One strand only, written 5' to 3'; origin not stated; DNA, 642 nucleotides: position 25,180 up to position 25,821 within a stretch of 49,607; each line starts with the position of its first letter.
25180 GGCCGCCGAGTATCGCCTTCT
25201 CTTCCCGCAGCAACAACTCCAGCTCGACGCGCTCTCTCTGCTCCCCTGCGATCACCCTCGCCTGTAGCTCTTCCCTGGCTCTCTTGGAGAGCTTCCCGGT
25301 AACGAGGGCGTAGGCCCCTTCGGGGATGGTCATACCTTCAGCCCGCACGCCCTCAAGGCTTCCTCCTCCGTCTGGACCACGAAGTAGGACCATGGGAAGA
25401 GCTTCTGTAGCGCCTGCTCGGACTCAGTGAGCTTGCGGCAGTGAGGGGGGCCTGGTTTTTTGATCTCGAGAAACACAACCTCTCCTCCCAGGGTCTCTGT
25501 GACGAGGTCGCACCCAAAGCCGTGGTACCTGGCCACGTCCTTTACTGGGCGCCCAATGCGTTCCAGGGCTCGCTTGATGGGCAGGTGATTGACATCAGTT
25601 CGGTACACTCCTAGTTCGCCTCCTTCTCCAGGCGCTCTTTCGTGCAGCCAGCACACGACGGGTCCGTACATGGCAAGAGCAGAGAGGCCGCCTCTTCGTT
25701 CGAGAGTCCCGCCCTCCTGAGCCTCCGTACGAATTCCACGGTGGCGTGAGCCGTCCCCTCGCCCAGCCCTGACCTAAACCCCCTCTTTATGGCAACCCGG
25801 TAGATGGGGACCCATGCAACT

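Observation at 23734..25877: Leftward lysogeny-side operon coupling a VRR-NUC nuclease to an HTTM-like polytopic membrane protein and three small membrane or helical proteins: candidate undescribed prophage-encoded system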

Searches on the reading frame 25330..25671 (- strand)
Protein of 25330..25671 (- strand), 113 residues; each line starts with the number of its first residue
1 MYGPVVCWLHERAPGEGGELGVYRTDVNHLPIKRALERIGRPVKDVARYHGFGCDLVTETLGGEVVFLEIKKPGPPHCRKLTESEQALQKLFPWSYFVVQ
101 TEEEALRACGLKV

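Call 4: search_protein_families(library=pfam, proteins=[window:25330-25671:-], max_evalue=1)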
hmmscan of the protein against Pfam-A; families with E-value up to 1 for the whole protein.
window:25330-25671:- (113 aa): 0 families

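Call 8: search_protein_families(library=phrogs, proteins=[window:25330-25671:-], max_evalue=0.1)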
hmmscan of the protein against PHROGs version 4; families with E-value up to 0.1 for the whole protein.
window:25330-25671:- (113 aa): 1 family
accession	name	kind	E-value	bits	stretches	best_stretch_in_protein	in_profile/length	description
phrog_37516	-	unknown function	0.08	13.7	0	54-71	33-50/50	-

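Call 9: search_protein_families(library=ncbifam, proteins=[window:25330-25671:-], max_evalue=1)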
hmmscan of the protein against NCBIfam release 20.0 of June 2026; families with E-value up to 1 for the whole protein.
window:25330-25671:- (113 aa): 2 families
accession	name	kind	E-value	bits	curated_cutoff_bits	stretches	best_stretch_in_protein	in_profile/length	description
TIGR04111.1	BcepMu_gp16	hypoth_equivalog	0.013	15.4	34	1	32-64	5-37/55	phage-associated protein, BcepMu gp16 family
NF011269.0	PRK14676.1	equivalog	0.098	12.8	190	1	26-73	11-58/117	hypothetical protein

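Call 21: find_related_loci(query=window:25330-25608:-, collection=viral_contigs, flank=8000)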
Query window:25330-25608:- (92 aa) in viral_contigs; peptide patterns used: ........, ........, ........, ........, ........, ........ (x = any residue, [..] = any of these).
2 stretches matched a pattern, but none encodes a relative of the query by tblastn (E <= 1e-3).

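Call 33: find_homologous_proteins(query=window:25330-25608:-, max_evalue=0.01)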
Query window:25330-25608:- (92 aa): 4 proteins with E <= 0.01 among 4 candidates.
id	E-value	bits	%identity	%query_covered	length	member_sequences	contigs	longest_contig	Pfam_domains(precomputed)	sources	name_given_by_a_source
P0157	1.2e-56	206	100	100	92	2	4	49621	-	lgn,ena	-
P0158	9.2e-31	124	67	99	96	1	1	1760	-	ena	-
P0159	3.4e-28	115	63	100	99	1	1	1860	-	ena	-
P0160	1.7e-25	107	61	98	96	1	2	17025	-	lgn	-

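Call 34: find_encoding_contigs(protein=P0160, flank=10000, max_places=4)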
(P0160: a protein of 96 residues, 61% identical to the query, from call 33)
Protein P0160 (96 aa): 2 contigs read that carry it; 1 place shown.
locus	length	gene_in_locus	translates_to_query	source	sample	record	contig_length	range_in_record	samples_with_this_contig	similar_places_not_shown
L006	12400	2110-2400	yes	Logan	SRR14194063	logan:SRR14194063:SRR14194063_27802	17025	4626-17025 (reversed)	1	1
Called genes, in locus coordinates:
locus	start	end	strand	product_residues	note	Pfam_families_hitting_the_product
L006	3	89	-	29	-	?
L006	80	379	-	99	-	PF22253:DUF6948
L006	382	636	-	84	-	-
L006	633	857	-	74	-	-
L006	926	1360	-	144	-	-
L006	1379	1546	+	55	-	-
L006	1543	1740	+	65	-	-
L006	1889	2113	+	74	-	-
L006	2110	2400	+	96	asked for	-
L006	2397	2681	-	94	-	-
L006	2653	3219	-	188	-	-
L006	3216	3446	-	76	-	-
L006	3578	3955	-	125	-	-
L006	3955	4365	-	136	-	-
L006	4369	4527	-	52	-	-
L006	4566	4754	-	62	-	-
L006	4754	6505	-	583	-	-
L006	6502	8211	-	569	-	-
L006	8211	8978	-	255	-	-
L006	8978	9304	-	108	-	-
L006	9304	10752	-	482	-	PF11134:Phage_stabilise (weak)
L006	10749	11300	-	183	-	-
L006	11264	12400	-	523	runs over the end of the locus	PF12708:Pect-lyase_RHGA_epim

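Call 35: find_encoding_contigs(protein=P0157, flank=6000, max_places=6)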
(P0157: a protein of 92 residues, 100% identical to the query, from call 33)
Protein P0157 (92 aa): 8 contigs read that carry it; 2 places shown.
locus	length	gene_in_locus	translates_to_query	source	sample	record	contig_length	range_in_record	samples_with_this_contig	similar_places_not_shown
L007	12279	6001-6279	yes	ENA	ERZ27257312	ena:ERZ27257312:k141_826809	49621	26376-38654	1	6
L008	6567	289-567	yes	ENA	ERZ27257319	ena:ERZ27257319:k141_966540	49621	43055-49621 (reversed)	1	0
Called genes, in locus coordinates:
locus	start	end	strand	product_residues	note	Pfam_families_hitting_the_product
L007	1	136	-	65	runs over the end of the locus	-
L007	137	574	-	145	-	-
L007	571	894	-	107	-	-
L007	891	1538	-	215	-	PF00847:AP2 (weak)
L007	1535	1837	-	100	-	-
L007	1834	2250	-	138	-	-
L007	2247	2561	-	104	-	-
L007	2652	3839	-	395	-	PF03837:RecT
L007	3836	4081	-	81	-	-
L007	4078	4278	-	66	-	-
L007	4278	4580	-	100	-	-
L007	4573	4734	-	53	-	-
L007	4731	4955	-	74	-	-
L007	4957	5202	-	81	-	-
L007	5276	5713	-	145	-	PF01381:HTH_3 (weak)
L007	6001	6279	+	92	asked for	-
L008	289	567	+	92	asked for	-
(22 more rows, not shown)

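Call 39: search_solved_structures(query=A3, max_evalue=10, show_alignments=3)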
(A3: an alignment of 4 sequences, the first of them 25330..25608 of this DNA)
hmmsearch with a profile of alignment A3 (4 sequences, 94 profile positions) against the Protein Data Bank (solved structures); distinct sequences matched with E-value up to 10: 2.
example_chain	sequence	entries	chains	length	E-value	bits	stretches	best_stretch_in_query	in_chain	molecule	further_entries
3tpf_A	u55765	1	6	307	0.17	15.4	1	19-64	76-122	Ornithine carbamoyltransferase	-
6qhg_A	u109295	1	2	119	0.76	13.4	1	33-66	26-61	Polymerase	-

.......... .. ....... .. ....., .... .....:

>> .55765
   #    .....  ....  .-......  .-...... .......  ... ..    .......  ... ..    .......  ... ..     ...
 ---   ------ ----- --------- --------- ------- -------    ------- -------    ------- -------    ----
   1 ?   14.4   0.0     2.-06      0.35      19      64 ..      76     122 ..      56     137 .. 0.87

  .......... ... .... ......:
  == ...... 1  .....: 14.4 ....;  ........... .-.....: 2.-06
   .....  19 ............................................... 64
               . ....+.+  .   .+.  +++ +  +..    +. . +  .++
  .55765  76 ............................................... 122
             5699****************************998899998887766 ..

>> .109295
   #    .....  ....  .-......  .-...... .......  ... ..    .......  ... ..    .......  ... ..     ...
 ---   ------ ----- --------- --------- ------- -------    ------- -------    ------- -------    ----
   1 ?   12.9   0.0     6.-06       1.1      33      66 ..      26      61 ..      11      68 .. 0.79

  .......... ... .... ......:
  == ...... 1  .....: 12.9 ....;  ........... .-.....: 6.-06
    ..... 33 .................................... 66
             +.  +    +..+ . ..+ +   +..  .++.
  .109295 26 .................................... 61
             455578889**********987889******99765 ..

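Call 40: search_protein_families(library=pfam, alignment_id=A3, max_evalue=10)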
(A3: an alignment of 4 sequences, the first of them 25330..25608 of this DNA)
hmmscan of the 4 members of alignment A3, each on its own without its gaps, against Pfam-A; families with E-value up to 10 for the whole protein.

A. member 1, window:25330-25608:- (92 aa): 0 families

B. families by the number of members that match (of 4 scanned): 2 families
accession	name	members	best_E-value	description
PF13020.12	NOV_C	2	0.18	Protein NO VEIN, C-terminal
PF18128.7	HydF_dimer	1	0.19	Hydrogen maturase F dimerization domain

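Call 41: find_homologous_proteins(query=A3, max_evalue=0.01)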
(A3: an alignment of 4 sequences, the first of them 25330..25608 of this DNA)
Query A3 (4 sequences) (92 aa, profile of the alignment): 719 proteins with E <= 0.01 among 8000 candidates; the best 120 are listed.
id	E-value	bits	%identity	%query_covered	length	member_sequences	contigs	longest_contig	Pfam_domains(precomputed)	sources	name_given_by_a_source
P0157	3.5e-48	180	100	100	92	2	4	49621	-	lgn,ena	-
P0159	8.2e-47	175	63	100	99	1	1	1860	-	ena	-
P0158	1.6e-46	174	67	99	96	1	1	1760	-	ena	-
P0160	2.3e-45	171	61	98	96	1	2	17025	-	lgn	-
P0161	2.6e-38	148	57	100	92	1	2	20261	-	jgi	jgi:hypothetical protein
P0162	7.5e-36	140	60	98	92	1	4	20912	-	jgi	jgi:hypothetical protein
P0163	1.2e-35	139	59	98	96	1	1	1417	-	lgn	-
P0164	5.7e-35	137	57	98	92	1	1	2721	-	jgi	jgi:hypothetical protein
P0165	1.3e-34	136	57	98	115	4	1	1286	-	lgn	-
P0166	8.2e-34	134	56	98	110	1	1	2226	-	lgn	-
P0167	3.0e-32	129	61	96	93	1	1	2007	-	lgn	-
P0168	4.5e-32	128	59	96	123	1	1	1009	-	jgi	jgi:hypothetical protein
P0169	1.7e-31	126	59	100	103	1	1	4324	-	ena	-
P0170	8.5e-31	124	53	98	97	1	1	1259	-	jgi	jgi:hypothetical protein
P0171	1.2e-30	123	49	98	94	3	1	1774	-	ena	-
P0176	2.5e-29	119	51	96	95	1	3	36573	-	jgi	jgi:hypothetical protein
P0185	7.7e-25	105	50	98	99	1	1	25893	-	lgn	-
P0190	6.7e-23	99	49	97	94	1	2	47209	-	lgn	-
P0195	2.2e-20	91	47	96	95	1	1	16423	-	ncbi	-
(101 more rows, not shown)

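Call 44: search_solved_structures(query=A4, max_evalue=10, show_alignments=3)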
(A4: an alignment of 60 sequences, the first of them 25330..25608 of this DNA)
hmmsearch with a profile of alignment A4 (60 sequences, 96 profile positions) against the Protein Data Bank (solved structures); distinct sequences matched with E-value up to 10: 127 (the best 60 are shown).
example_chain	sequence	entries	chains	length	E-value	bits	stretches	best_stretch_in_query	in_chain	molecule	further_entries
6mol_A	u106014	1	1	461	2.2e-05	27.8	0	10-40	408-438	Monoextended DARPin R12 (M_R12)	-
9qwm_B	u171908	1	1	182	0.00073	22.9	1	7-40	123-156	Darpin G11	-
4k5c_A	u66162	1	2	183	0.00081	22.8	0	10-38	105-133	Loop Designed Ankyrin Repeat Protein Nran1_G06_C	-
5mak_A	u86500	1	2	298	0.0014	21.9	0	9-41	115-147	R7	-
5ma4_A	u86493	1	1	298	0.0014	21.9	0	9-41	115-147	K7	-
7zyu_B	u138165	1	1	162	0.0015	21.9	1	7-52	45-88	Designed Ankyrin repeat protein F10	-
5ma3_A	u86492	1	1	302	0.0015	21.8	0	9-41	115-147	R11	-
5ma5_A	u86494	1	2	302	0.0016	21.8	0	9-41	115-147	K11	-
5ma9_A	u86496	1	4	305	0.0017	21.7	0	9-41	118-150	R11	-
5lel_A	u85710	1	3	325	0.0022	21.3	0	9-41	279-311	DD_Off7_10_3G124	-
4lsz_E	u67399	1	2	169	0.0028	21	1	7-36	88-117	DARPin D7.18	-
5ooy_A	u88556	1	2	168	0.0033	20.8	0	10-40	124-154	DARPin VHAH-1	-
4qbn_A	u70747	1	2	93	0.0037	20.6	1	15-72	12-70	Nuclease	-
7dnf_A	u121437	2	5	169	0.0044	20.4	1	7-52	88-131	DARPin 63_B7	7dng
5leb_A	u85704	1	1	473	0.0048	20.3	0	11-41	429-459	DDD_D12_06_D12_06_D12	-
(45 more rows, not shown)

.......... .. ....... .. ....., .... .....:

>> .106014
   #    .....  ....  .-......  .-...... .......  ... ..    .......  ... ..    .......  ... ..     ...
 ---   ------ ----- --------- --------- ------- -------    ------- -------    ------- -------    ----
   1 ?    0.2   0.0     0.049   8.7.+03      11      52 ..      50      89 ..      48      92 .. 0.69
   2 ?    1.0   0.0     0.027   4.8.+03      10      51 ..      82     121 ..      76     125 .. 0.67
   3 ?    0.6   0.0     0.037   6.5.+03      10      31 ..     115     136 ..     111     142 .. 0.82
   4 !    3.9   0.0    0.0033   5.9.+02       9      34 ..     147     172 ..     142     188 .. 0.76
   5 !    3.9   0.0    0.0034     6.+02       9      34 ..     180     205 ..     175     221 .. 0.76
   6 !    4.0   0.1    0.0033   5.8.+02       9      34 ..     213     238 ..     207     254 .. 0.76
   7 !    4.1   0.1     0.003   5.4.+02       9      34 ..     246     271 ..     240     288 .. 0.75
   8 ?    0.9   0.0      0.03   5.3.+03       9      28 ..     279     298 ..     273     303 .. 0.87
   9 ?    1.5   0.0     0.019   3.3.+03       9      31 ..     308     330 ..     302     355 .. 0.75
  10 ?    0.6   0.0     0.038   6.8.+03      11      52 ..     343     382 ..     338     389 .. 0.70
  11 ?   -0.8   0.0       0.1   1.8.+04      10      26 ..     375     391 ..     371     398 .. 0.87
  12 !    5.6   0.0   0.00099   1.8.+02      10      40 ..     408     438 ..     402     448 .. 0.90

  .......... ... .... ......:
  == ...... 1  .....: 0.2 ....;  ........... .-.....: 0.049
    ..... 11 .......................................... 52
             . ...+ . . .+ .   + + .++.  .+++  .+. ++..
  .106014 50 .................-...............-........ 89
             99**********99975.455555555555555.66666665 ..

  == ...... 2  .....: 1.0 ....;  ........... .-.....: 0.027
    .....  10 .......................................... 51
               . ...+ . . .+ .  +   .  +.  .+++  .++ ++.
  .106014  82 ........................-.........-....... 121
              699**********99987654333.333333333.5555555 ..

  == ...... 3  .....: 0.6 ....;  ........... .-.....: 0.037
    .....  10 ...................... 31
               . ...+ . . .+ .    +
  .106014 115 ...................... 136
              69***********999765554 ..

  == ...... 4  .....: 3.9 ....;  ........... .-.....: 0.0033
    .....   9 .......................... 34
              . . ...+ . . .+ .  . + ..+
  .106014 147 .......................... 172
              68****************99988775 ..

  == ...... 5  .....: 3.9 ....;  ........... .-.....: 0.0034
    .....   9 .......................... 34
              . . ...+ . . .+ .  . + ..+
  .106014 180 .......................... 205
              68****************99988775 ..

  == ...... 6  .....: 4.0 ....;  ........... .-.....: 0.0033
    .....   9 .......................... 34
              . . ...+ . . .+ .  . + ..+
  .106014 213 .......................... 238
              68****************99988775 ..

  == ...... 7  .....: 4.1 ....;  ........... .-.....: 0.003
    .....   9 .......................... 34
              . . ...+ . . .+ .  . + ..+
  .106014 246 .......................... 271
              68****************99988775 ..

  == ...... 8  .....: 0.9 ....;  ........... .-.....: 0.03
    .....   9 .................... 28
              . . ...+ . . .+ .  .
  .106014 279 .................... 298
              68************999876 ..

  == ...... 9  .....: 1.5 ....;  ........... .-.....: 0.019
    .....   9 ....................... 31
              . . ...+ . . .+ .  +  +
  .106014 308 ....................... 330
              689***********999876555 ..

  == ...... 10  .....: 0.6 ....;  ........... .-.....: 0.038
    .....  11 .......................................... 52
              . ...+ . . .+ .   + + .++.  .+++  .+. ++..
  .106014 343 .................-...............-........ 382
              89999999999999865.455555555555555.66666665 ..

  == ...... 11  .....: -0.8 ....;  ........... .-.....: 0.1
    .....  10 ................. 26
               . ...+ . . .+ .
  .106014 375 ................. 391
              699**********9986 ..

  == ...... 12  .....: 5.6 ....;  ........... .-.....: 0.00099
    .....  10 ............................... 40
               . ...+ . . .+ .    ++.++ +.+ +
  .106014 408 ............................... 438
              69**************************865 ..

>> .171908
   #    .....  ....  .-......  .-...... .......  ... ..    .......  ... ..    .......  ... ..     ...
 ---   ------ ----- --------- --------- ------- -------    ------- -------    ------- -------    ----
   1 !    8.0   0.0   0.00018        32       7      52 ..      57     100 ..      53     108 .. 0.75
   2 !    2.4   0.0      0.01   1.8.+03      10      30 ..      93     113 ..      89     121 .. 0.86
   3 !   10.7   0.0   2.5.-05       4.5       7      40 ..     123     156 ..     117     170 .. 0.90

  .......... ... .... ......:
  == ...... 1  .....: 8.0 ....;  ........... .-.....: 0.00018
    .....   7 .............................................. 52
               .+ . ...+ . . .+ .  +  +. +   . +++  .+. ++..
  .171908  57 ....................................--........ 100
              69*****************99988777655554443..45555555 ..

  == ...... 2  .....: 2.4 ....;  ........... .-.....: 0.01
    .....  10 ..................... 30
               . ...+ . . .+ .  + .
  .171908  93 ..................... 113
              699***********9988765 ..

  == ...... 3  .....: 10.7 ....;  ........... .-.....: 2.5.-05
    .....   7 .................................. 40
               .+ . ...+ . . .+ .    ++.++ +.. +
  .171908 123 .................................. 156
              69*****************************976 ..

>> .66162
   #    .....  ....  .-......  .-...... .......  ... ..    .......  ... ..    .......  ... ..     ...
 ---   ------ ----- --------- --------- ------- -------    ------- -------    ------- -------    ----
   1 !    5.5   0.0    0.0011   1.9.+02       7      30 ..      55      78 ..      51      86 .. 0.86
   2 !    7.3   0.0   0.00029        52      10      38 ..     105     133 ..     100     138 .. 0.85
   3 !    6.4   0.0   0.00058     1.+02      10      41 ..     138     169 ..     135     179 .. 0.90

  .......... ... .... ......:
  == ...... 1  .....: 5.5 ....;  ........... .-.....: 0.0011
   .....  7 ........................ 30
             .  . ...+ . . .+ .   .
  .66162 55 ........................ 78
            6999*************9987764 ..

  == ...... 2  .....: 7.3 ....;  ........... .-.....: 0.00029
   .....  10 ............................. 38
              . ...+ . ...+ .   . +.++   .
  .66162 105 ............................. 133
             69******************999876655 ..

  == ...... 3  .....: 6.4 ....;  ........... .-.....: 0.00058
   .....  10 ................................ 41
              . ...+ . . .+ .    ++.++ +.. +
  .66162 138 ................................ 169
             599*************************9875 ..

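Call 45: search_protein_families(library=pfam, alignment_id=A4, max_evalue=1)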
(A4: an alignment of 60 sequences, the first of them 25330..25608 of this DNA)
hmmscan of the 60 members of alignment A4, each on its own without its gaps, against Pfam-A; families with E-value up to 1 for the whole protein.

A. member 1, window:25330-25608:- (92 aa): 0 families

B. families by the number of members that match (of 60 scanned): 19 families
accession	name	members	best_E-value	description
PF08774.17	VRR_NUC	12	0.00019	VRR-NUC domain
PF13020.12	NOV_C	12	0.012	Protein NO VEIN, C-terminal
PF01870.24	Hjc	10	0.00042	Archaeal holliday junction resolvase (hjc)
PF25296.1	Decapeptide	2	0.053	Decapeptide repeat region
PF14082.12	SduA_C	2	0.19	Shedu protein SduA, C-terminal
PF18743.7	AHJR-like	1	0.054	REase_AHJR-like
PF22696.2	Putative_PNPOx_2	1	0.069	Pyridoxamine 5'-phosphate oxidase-like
PF13693.12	HTH_35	1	0.071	Winged helix-turn-helix DNA-binding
PF23493.1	CysS_C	1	0.075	Cysteinyl-tRNA ligase anticodon binding domain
PF15378.11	DUF4605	1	0.11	Domain of unknown function (DUF4605)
PF22190.2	TTHA0829-like_ACT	1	0.12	TTHA0829-like ACT domain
PF11269.13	DUF3069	1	0.12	Protein of unknown function (DUF3069)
PF18462.6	DUF5612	1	0.13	Domain of unknown function (DUF5612)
PF18313.7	TLP1_add_C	1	0.13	Thiolase-like protein type 1 additional C-terminal domain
PF21733.3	Death_3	1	0.18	Death domain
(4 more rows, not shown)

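Call 47: predict_structure(alignment_id=A4)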
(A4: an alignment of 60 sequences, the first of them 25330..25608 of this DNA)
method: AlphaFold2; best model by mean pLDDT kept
length: 92 residues; sequences in the alignment: 60
mean_pLDDT: 94.2   pTM: 0.85
mean pLDDT of the five models: 94.2, 94.1, 93.1, 92.3, 91.4
residues with pLDDT >= 90: 82; 70-90: 6; 50-70: 3; < 50: 1
segments of 3 or more residues with pLDDT < 50: none
pLDDT, mean of each block of 10 residues (from residue 1): 78 96 95 97 97 93 98 98 97 85
secondary structure, 60 per line:
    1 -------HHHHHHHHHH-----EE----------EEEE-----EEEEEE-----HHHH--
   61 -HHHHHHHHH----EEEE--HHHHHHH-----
elements in order: H8-17 E35-38 E44-49 H55-58 H62-70 E75-78 H81-87
